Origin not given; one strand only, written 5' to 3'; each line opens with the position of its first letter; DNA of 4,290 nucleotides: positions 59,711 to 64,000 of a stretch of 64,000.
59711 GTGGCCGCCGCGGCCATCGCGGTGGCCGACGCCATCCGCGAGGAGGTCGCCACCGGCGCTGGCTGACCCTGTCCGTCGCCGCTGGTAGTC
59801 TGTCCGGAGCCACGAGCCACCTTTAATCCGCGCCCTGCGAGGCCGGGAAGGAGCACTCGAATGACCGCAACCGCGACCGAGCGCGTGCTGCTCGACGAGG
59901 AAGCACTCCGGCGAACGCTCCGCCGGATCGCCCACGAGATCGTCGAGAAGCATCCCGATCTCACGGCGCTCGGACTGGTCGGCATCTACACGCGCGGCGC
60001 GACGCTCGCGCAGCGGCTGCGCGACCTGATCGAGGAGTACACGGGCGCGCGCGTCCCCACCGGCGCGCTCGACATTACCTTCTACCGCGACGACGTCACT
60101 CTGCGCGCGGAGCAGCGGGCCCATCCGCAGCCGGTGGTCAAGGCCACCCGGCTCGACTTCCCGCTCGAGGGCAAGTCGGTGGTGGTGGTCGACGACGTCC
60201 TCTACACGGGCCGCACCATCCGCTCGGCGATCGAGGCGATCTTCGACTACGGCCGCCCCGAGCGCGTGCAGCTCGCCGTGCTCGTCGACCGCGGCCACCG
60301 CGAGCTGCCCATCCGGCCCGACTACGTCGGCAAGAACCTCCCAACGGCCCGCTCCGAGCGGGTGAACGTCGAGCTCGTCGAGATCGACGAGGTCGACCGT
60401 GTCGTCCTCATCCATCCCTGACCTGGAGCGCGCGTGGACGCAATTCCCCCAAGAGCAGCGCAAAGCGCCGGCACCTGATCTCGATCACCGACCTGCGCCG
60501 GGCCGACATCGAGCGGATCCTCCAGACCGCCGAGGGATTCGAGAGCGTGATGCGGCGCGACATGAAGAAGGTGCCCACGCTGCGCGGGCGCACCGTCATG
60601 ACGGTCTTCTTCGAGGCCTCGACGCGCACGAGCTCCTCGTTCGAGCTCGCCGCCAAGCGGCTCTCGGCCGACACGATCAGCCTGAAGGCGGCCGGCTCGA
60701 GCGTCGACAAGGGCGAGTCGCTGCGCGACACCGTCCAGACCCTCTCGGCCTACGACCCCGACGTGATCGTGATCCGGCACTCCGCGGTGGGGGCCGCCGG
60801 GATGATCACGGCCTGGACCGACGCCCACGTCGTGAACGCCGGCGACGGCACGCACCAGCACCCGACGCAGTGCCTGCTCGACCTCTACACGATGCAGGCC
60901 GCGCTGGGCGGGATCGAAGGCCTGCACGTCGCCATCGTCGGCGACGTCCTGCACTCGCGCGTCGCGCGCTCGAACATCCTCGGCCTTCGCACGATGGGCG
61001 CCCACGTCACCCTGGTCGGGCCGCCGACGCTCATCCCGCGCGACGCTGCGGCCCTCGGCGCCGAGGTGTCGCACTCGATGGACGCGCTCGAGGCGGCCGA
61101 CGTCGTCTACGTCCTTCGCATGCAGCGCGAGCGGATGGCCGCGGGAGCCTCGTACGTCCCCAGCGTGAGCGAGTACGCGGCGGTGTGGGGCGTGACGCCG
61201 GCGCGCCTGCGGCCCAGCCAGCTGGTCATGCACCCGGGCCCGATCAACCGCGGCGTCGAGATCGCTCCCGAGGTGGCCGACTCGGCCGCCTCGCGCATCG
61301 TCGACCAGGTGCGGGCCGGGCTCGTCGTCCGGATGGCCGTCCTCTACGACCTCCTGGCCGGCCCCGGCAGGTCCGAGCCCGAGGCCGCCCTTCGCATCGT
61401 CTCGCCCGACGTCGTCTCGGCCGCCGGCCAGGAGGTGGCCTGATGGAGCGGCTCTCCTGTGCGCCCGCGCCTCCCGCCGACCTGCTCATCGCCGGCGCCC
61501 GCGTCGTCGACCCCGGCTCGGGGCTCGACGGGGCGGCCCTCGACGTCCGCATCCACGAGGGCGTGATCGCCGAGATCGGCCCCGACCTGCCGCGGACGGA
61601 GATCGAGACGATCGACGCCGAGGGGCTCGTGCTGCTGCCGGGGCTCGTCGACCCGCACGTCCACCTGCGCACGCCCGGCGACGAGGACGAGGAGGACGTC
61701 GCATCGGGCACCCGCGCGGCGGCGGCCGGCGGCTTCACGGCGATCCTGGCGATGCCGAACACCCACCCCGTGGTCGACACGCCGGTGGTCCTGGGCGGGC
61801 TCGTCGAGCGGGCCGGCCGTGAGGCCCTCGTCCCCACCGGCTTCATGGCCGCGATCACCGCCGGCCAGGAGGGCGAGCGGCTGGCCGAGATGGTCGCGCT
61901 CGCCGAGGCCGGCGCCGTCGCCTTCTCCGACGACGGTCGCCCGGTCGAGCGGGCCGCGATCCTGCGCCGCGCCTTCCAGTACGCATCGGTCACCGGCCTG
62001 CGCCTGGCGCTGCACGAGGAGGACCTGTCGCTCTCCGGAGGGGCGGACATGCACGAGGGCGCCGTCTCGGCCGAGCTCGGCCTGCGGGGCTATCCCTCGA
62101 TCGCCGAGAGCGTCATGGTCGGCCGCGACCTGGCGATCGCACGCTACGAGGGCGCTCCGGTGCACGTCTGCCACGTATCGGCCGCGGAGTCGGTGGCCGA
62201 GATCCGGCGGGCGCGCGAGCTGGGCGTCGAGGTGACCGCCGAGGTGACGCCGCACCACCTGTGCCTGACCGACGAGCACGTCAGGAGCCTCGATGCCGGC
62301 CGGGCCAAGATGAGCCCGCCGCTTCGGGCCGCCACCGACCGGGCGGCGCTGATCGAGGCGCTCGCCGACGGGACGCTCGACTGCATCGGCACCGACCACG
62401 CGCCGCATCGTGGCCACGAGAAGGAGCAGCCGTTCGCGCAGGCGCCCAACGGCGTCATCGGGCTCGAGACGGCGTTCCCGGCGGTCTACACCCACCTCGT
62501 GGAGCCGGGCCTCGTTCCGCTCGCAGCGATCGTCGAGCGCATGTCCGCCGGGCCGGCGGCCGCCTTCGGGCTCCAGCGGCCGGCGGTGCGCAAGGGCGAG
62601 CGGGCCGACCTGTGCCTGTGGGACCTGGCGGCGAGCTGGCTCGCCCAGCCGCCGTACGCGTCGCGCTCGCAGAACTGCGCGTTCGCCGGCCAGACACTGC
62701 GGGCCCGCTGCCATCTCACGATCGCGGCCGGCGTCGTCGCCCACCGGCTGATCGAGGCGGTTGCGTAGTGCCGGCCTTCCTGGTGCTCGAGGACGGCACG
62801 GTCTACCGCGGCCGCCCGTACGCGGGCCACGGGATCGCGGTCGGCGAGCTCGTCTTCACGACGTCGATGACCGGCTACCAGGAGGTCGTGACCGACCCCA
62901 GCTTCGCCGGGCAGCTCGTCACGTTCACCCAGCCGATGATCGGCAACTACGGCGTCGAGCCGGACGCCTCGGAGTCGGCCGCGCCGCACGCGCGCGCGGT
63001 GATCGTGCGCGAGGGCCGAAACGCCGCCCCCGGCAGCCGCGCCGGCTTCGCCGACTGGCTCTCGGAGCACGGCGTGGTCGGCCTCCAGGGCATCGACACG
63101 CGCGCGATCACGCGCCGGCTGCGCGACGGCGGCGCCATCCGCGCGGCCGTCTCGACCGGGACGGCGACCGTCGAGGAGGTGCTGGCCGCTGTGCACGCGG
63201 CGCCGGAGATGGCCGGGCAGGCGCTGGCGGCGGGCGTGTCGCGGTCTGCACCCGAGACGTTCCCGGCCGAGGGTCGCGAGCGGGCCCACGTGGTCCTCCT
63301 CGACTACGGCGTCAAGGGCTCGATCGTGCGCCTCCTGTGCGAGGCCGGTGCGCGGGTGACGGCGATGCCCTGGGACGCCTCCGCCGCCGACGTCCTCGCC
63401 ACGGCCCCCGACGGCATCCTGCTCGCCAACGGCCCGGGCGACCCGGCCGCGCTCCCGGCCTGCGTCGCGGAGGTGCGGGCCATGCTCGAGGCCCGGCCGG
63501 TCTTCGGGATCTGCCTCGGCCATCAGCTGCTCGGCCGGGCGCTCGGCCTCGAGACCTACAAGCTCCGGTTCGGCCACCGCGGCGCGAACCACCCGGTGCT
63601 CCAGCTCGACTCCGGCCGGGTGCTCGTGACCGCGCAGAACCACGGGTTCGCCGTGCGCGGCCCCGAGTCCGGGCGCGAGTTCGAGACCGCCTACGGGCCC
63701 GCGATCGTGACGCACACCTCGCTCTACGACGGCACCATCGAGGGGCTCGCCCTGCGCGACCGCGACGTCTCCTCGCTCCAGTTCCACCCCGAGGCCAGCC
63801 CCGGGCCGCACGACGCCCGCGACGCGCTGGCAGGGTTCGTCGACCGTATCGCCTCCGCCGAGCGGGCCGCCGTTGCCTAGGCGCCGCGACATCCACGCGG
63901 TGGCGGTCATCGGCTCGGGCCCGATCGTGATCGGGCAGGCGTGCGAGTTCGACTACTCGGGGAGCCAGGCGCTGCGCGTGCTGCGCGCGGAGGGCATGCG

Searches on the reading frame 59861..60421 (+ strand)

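Call 88: search_protein_families(library=pfam, proteins=[window:59861-60421:+], max_evalue=0.00001)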
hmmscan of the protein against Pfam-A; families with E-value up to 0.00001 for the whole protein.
window:59861-60421:+ (186 aa): 1 family
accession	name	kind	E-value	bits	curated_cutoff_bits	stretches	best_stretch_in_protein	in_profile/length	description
PF00156.33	Pribosyltran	-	7.4e-20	71.3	26.3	1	11-161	6-144/158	Phosphoribosyl transferase domain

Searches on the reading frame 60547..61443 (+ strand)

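Call 88: search_protein_families(library=pfam, proteins=[window:60547-61443:+], max_evalue=0.00001)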
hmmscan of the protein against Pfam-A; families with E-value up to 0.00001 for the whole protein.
window:60547-61443:+ (298 aa): 2 families
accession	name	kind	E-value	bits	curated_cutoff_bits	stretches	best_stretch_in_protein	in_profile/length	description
PF02729.26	OTCace_N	-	4.3e-37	127.9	29.9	1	6-117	31-147/148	Aspartate/ornithine carbamoyltransferase, carbamoyl-P binding domain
PF00185.30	OTCace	-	5.6e-20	72.4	29.4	1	124-267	1-155/157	Aspartate/ornithine carbamoyltransferase, Asp/Orn binding domain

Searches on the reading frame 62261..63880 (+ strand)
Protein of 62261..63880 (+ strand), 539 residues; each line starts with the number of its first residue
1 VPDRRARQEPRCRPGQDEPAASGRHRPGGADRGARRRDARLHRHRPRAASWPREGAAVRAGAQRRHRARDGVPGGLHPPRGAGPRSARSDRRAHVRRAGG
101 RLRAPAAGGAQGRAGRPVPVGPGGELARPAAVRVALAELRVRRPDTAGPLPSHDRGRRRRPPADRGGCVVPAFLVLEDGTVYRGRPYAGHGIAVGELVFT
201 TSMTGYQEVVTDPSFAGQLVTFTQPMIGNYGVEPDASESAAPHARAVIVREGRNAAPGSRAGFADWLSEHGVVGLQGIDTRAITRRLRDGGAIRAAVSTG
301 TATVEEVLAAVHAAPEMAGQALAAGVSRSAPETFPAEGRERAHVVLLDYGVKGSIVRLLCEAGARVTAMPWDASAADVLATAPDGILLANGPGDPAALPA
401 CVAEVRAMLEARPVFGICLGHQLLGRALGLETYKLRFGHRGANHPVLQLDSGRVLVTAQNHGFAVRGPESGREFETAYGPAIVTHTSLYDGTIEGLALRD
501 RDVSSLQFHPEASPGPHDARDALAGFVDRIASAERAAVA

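Call 88: search_protein_families(library=pfam, proteins=[window:62261-63880:+], max_evalue=0.00001)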
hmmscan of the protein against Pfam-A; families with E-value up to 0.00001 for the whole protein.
window:62261-63880:+ (539 aa): 2 families
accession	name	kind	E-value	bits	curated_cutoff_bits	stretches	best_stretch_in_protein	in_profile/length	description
PF00988.28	CPSase_sm_chain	-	3.5e-42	143.6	27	1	174-296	1-125/126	Carbamoyl-phosphate synthase small chain, CPSase domain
PF00117.34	GATase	-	1.6e-39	136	22.8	1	345-520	1-181/190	Glutamine amidotransferase class-I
